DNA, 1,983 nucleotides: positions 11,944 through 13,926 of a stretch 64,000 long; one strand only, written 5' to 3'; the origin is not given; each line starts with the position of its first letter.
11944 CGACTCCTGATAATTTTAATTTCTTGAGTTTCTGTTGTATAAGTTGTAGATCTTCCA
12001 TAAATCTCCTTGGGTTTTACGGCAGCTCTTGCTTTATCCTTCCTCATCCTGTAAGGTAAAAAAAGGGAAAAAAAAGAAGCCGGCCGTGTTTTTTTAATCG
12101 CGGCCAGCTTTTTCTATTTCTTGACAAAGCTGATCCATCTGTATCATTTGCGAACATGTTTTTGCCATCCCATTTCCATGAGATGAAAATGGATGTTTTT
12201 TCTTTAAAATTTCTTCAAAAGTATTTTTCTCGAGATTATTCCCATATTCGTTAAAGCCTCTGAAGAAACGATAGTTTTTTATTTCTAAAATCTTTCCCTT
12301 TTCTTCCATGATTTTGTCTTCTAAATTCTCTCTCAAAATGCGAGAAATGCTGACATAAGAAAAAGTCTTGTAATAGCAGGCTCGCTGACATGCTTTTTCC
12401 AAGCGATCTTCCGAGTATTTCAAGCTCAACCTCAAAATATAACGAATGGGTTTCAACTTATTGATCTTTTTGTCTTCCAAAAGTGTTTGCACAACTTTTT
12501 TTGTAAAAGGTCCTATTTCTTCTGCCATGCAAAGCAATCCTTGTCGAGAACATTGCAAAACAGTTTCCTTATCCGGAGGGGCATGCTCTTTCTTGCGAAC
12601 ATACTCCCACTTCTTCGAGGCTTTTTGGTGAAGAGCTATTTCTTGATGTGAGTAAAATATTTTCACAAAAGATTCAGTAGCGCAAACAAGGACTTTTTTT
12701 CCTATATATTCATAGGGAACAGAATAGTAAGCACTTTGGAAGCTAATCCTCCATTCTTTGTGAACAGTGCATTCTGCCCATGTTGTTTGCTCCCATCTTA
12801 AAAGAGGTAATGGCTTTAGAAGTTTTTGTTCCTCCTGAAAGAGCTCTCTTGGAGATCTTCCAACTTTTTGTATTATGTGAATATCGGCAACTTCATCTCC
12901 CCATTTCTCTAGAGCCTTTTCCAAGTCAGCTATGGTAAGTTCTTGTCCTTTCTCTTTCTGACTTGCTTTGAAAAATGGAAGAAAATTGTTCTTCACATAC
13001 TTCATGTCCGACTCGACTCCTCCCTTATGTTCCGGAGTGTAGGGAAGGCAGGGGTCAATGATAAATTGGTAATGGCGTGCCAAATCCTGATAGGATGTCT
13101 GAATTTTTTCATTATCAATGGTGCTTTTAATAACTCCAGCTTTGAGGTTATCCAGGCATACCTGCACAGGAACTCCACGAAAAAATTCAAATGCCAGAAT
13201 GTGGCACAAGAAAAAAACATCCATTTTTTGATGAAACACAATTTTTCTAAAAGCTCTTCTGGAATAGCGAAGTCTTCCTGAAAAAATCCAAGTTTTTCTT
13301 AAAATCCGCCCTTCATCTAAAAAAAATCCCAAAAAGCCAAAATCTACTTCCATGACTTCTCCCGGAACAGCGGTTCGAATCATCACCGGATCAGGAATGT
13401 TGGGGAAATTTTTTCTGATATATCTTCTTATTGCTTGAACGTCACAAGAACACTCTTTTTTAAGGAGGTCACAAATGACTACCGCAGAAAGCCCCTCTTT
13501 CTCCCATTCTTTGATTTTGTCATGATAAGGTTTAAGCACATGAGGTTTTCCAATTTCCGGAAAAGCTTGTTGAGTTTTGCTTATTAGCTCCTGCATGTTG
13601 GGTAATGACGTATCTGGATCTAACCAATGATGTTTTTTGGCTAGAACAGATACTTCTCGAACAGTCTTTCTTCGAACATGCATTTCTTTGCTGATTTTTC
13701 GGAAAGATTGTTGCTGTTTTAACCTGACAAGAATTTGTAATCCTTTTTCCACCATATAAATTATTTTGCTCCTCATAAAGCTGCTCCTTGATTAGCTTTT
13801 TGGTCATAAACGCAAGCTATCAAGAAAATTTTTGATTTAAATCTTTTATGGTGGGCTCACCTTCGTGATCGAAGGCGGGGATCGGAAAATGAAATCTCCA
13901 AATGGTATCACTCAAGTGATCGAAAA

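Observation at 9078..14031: Intact-ended IS21 element disabled by a group II intron inserted antisense in istB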

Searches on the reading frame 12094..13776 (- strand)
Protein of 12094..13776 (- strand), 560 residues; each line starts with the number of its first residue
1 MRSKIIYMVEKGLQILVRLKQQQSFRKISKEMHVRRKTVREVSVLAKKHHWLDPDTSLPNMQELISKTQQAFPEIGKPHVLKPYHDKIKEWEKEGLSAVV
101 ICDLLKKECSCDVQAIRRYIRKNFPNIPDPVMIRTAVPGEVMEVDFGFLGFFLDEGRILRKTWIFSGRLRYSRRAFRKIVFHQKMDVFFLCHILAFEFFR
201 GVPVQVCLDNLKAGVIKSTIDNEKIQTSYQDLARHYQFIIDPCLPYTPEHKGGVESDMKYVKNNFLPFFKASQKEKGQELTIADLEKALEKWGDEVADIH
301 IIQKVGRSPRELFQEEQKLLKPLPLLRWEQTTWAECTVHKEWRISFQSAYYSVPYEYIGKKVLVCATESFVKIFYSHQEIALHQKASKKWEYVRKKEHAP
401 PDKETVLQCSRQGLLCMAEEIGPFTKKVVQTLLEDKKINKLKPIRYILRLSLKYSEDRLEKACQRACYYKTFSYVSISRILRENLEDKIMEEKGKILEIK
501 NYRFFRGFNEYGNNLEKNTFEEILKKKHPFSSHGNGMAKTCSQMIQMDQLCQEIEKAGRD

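Call 5: search_protein_families(library=pfam, proteins=[window:12094-13776:-], max_evalue=0.01)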
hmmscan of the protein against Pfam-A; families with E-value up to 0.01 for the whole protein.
window:12094-13776:- (560 aa): 2 families
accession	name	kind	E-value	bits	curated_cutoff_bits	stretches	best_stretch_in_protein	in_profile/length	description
PF22483.2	Mu-transpos_C_2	-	1.5e-14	53.9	27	1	323-389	1-67/73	Mu transposase, C-terminal domain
PF00665.32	rve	-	0.0017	19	32.6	1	138-248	4-102/102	Integrase core domain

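Call 6: search_protein_families(library=ncbifam, proteins=[window:12094-13776:-], max_evalue=0.01)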
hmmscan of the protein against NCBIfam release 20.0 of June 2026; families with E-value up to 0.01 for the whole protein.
window:12094-13776:- (560 aa): 2 families
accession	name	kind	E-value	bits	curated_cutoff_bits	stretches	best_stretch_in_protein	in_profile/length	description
NF033546.1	transpos_IS21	equivalog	2e-57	195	160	1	17-324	3-293/294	IS21 family transposase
NF033577.2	transpos_IS481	equivalog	2.2e-05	24.1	224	1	16-292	6-262/284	IS481 family transposase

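Call 9: find_encoding_contigs(protein=window:12094-13776:-, flank=6000, max_places=10)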
Protein window:12094-13776:- (560 aa): no gene with exactly this product is on record in the collection.

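Call 25: find_encoding_contigs(protein=window:12094-13755:-, flank=7000, max_places=10)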
Protein window:12094-13755:- (553 aa): 2 contigs read that carry it; 1 place shown.
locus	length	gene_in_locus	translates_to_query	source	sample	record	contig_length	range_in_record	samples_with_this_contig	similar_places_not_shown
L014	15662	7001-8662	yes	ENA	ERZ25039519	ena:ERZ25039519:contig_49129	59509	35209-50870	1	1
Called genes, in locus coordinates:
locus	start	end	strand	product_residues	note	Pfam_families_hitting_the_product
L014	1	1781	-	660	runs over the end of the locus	PF17804:TSP_NTD, PF00595:PDZ, PF17820:PDZ_6, PF03572:Peptidase_S41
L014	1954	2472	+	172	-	PF00164:Ribosom_S12_S23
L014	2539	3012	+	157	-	PF00177:Ribosomal_S7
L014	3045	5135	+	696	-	PF00009:GTP_EFTU, PF22042:EF-G_D2, PF03144:GTP_EFTU_D2, PF14492:EFG_III, PF16658:RF3_C (weak), PF03764:EFG_IV, PF00679:EFG_C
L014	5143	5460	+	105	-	PF00338:Ribosomal_S10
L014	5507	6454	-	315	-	PF12678:zf-rbx1, PF13639:zf-RING_2 (weak), PF13606:Ank_3 (faint), PF13637:Ank_4 (faint), PF13857:Ank_5 (faint), PF24521:Ank_KRIT1 (faint), PF00023:Ank (faint), PF12796:Ank_2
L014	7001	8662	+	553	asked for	PF22483:Mu-transpos_C_2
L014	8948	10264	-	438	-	PF00078:RVT_1, PF08388:GIIM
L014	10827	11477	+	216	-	PF01695:IstB_IS21, PF20720:nSTAND3 (weak)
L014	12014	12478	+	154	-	-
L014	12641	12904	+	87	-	-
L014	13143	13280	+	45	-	-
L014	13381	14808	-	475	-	PF01548:DEDD_Tnp_IS110, PF02371:Transposase_20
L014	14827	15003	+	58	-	-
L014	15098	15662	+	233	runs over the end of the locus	PF01548:DEDD_Tnp_IS110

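Call 67: list_cluster_members(proteins=[window:12094-13755:-, window:10493-11809:+, P0121, L023:12130-14220:-])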
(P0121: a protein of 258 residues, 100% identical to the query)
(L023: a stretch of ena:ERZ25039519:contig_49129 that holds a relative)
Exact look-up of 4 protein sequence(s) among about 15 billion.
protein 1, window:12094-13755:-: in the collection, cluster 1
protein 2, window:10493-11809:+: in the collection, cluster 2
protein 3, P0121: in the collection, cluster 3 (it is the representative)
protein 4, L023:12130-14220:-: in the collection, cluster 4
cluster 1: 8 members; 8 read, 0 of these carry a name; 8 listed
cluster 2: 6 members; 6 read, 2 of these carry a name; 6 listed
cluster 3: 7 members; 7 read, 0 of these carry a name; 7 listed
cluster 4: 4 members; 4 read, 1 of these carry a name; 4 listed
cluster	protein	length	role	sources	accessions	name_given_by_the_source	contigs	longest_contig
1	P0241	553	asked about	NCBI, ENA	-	-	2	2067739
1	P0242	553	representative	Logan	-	-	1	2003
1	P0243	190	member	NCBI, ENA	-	-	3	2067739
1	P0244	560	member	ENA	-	-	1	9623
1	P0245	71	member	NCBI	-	-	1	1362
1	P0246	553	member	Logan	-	-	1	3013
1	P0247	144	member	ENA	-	-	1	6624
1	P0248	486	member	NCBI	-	-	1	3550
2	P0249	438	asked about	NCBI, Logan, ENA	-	-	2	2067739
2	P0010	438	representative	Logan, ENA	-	-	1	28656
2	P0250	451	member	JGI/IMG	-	RNA-directed DNA polymerase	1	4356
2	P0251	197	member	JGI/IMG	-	Group II intron, maturase-specific domain./Reverse transcriptase (RNA-dependent DNA ...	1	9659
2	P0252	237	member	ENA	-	-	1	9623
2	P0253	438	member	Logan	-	-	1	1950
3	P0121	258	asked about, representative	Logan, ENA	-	-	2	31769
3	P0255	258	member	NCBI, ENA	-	-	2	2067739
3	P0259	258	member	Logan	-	-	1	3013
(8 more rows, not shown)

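Call 69: find_encoding_contigs(protein=P0255, flank=6000, max_places=6)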
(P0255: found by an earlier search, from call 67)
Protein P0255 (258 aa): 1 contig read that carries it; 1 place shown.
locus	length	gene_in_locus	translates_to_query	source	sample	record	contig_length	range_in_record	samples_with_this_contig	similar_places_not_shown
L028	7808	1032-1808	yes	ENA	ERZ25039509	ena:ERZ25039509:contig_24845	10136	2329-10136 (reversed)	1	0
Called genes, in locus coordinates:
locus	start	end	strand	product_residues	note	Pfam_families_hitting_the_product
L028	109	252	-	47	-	-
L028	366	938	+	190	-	-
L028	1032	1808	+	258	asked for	PF01695:IstB_IS21, PF13401:AAA_22 (faint), PF20720:nSTAND3 (weak)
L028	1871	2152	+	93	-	-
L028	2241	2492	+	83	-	-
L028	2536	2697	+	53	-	-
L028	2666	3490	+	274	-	PF01609:DDE_Tnp_1 (faint)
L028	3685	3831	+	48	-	-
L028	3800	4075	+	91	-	-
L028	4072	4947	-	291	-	-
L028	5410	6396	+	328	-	PF00005:ABC_tran, PF13304:AAA_21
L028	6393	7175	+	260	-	-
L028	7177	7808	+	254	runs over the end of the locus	PF06182:ABC2_membrane_6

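Call 70: find_encoding_contigs(protein=P0259, flank=6000, max_places=6)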
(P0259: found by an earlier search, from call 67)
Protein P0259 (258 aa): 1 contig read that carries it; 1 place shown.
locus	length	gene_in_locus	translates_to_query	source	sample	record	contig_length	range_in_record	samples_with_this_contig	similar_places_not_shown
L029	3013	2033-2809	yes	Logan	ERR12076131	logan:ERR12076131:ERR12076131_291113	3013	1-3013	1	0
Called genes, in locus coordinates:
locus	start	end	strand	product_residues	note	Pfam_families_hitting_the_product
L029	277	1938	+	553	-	PF22483:Mu-transpos_C_2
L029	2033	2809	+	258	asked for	PF01695:IstB_IS21, PF13401:AAA_22 (faint), PF20720:nSTAND3 (weak)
